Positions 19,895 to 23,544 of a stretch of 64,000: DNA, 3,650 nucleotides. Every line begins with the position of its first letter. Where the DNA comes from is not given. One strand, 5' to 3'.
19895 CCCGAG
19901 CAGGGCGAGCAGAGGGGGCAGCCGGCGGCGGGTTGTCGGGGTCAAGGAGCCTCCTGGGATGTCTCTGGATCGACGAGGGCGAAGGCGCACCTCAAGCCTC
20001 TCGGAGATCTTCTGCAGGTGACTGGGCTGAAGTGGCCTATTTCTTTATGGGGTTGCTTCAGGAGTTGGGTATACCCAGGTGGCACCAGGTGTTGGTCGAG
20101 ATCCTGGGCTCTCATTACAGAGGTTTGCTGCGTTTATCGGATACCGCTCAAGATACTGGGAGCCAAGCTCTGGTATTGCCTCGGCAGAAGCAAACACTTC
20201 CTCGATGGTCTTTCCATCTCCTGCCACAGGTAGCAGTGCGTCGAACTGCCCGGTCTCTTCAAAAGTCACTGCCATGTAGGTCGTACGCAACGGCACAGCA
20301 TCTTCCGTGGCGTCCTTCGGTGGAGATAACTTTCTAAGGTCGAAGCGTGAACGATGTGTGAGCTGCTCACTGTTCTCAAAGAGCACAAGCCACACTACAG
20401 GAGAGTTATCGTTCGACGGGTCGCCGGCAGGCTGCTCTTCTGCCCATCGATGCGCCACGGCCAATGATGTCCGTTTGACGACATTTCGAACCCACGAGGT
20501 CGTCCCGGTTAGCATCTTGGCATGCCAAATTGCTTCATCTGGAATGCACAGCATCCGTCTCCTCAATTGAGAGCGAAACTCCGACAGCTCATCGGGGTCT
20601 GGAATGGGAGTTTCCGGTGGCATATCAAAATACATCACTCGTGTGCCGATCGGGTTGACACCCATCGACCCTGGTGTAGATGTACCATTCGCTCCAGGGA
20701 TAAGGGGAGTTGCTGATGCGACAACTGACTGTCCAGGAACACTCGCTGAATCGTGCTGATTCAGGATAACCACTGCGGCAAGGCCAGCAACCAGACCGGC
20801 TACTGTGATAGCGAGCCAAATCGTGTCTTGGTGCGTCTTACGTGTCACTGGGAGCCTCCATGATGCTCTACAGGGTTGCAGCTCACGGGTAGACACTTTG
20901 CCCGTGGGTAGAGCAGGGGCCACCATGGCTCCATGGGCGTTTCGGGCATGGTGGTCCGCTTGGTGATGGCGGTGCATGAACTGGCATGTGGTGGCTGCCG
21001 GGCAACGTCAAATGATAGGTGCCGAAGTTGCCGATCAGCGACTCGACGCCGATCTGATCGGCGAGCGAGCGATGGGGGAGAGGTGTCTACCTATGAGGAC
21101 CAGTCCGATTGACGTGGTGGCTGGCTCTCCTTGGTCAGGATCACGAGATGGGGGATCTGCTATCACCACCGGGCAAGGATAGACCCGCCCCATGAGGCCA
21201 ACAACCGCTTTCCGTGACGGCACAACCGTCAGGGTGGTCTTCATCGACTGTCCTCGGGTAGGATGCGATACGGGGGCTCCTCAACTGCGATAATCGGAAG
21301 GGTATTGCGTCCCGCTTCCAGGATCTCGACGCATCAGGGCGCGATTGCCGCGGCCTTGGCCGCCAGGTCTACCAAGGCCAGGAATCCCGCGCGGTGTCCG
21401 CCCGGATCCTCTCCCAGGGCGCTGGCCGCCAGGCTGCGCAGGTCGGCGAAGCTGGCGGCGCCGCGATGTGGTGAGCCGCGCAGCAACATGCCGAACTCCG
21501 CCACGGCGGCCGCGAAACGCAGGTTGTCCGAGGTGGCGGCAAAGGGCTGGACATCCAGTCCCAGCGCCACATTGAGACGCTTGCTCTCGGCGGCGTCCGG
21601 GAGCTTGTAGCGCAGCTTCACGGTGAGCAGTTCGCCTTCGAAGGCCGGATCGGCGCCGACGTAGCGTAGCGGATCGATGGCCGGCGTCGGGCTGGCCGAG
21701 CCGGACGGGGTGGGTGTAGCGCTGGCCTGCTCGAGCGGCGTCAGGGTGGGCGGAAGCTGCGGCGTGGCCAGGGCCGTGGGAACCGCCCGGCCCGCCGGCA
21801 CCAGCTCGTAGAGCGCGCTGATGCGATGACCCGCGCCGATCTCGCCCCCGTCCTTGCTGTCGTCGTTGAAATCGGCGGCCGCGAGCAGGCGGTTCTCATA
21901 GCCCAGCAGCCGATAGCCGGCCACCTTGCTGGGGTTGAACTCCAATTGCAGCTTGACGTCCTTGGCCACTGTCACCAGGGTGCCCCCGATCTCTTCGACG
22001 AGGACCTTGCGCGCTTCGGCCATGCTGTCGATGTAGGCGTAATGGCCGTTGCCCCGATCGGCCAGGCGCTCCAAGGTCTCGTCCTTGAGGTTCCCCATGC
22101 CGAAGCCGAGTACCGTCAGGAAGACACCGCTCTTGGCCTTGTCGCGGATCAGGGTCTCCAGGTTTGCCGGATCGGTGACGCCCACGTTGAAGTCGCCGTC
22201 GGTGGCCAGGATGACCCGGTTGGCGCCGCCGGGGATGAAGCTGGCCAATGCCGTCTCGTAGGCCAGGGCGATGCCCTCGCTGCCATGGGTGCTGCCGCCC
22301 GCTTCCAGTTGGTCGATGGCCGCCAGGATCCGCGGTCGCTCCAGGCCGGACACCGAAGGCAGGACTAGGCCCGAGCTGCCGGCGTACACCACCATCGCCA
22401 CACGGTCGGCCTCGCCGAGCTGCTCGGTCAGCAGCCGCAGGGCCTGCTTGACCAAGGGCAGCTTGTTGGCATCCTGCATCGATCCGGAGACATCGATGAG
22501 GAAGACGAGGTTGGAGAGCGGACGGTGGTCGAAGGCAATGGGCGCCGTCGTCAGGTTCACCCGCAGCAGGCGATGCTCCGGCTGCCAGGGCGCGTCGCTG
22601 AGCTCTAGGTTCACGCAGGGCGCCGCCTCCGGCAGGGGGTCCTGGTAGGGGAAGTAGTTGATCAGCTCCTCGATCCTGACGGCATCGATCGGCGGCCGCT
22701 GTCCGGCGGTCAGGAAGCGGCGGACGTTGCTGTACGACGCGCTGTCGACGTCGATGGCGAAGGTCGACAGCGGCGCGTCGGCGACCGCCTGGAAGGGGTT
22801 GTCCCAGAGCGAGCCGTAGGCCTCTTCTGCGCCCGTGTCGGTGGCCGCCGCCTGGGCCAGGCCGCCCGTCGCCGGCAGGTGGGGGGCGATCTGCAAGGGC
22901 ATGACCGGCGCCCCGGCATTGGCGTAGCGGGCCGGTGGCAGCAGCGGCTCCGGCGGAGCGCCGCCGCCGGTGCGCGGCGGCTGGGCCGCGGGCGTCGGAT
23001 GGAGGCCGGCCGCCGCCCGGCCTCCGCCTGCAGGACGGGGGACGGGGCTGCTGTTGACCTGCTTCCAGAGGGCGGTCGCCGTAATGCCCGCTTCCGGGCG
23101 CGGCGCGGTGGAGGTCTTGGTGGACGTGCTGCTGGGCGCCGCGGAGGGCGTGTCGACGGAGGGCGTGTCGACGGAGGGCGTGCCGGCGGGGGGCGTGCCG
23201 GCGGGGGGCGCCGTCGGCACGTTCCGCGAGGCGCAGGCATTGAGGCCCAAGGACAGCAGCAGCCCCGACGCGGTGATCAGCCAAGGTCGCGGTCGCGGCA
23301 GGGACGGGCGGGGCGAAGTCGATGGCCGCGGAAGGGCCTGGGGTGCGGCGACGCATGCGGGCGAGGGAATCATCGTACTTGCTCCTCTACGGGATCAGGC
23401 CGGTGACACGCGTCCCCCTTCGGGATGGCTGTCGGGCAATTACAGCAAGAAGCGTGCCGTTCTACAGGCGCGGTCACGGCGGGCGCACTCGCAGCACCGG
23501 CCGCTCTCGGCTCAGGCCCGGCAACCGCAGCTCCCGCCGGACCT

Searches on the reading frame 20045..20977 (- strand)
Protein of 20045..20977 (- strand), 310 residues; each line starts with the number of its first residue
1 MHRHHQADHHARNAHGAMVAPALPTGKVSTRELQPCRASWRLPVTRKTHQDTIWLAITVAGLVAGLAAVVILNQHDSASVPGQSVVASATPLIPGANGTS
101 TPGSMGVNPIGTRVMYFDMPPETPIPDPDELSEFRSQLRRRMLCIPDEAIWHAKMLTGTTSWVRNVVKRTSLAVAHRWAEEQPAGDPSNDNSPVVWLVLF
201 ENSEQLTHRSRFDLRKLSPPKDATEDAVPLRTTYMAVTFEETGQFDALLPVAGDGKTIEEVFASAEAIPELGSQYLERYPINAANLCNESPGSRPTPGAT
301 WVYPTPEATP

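Call 31: search_protein_families(library=pfam, proteins=[window:20045-20977:-], max_evalue=0.001)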
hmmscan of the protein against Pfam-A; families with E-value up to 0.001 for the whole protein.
window:20045-20977:- (310 aa): 0 families

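Call 49: find_encoding_contigs(protein=window:20045-20926:-, flank=4000, max_places=10)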
Protein window:20045-20926:- (293 aa): 6 contigs read that carry it; 6 places shown.
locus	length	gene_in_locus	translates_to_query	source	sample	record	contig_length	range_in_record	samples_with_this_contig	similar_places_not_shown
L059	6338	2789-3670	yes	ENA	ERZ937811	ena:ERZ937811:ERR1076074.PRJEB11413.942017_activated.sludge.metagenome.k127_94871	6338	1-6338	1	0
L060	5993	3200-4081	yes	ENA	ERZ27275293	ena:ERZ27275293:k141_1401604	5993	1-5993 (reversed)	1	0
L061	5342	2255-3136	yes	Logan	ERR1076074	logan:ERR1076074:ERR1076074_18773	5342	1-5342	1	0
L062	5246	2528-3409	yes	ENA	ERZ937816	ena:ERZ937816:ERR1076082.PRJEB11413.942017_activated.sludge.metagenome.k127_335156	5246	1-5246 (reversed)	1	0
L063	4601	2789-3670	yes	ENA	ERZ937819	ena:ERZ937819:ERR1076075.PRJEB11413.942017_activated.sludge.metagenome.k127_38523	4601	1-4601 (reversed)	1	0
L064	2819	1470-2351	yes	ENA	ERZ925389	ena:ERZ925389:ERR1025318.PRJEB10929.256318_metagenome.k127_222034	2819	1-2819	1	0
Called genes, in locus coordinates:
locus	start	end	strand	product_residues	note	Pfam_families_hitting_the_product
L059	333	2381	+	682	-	PF12450:vWF_A, PF00092:VWA, PF13519:VWA_2, PF13768:VWA_3, PF12034:YfbK_C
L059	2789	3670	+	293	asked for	-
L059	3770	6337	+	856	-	?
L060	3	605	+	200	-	?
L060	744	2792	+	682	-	PF12450:vWF_A, PF00092:VWA, PF13519:VWA_2, PF13768:VWA_3, PF12034:YfbK_C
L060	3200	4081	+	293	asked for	-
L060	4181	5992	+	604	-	?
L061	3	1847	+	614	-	?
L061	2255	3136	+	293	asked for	-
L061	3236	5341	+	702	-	?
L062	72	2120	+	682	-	PF12450:vWF_A, PF00092:VWA, PF13519:VWA_2, PF13768:VWA_3, PF12034:YfbK_C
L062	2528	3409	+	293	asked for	-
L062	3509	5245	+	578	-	PF00932:LTD (weak), PF13287:Fn3_assoc, PF13290:CHB_HEX_C_1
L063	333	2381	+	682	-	PF12450:vWF_A, PF00092:VWA, PF13519:VWA_2, PF13768:VWA_3, PF12034:YfbK_C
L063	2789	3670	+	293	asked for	-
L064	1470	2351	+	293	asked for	-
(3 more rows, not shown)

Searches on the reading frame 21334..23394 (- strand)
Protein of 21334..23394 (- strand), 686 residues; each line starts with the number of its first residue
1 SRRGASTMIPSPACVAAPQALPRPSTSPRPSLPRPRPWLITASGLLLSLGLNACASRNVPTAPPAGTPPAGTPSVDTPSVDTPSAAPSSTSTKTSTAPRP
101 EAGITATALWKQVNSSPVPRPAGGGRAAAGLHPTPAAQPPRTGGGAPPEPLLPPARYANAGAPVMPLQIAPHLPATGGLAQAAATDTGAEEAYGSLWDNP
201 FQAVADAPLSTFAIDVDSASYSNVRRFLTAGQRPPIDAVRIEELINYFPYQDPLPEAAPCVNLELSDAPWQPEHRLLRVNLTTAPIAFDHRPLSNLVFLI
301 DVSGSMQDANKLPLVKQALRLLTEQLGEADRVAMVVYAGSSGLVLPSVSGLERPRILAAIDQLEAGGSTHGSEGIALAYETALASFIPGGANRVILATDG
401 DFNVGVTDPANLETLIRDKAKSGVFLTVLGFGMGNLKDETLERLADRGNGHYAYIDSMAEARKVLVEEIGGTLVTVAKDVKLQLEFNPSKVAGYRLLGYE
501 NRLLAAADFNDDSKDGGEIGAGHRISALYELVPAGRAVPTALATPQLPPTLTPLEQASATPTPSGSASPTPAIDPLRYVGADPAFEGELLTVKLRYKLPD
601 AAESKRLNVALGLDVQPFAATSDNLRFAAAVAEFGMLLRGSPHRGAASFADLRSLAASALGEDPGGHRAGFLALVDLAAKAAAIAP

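Call 31: search_protein_families(library=pfam, proteins=[window:21334-23394:-], max_evalue=0.001)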
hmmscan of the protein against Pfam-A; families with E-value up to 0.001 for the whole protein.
window:21334-23394:- (686 aa): 5 families
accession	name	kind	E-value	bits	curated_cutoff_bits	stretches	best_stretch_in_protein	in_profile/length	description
PF12034.13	YfbK_C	-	1.4e-58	198.5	25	2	471-537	1-67/184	Uncharacterized protein YfbK, C-terminal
PF12450.13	vWF_A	-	3.3e-32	110.8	25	1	190-278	4-94/94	von Willebrand factor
PF00092.34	VWA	-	1.6e-16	61.4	23.8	1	295-460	1-167/174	von Willebrand factor type A domain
PF13519.12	VWA_2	-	2.1e-11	44.8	27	1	296-400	1-106/107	von Willebrand factor type A domain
PF13768.12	VWA_3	-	3e-09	37.5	27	1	295-452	2-153/155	von Willebrand factor type A domain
